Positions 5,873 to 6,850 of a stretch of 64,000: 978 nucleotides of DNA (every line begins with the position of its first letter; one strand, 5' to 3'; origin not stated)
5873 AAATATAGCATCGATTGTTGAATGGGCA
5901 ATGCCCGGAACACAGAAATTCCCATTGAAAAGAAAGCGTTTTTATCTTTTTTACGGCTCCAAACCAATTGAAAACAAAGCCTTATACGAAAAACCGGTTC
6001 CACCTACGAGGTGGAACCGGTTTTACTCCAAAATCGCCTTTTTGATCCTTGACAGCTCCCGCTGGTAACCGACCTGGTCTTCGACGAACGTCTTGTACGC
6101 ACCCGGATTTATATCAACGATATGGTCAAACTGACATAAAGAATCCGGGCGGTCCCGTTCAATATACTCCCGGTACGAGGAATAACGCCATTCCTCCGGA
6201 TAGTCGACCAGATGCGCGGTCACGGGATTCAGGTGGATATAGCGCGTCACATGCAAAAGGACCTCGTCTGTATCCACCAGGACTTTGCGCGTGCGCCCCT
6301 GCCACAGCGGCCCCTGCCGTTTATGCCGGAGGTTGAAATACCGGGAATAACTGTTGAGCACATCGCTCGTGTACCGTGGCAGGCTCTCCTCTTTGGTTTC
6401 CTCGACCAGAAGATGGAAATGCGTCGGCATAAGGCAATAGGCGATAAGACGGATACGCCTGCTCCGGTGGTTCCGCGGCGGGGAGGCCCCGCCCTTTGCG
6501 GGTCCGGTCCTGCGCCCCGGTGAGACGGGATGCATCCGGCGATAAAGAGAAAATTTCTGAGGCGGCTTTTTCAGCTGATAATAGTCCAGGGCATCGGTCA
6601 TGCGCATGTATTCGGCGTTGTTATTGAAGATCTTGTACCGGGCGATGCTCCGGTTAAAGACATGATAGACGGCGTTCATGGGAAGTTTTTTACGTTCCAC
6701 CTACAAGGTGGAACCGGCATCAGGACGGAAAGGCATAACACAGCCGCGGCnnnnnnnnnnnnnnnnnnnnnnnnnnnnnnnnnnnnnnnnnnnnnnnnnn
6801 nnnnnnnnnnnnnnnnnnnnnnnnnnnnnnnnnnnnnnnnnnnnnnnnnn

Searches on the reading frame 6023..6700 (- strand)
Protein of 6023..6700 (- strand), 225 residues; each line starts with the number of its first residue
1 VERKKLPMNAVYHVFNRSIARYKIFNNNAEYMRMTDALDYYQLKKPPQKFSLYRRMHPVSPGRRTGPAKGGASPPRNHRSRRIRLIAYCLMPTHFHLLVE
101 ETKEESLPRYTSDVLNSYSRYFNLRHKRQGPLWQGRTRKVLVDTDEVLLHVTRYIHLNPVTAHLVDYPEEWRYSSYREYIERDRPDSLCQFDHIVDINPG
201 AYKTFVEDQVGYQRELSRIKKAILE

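Call 80: search_protein_families(library=pfam, proteins=[window:6023-6700:-], max_evalue=0.00001)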
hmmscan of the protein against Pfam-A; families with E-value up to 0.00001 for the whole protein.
window:6023-6700:- (225 aa): 1 family
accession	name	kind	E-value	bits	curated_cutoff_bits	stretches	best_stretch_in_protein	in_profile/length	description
PF01797.21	Y1_Tnp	-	7e-06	26.6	23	0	80-156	38-119/121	Transposase IS200 like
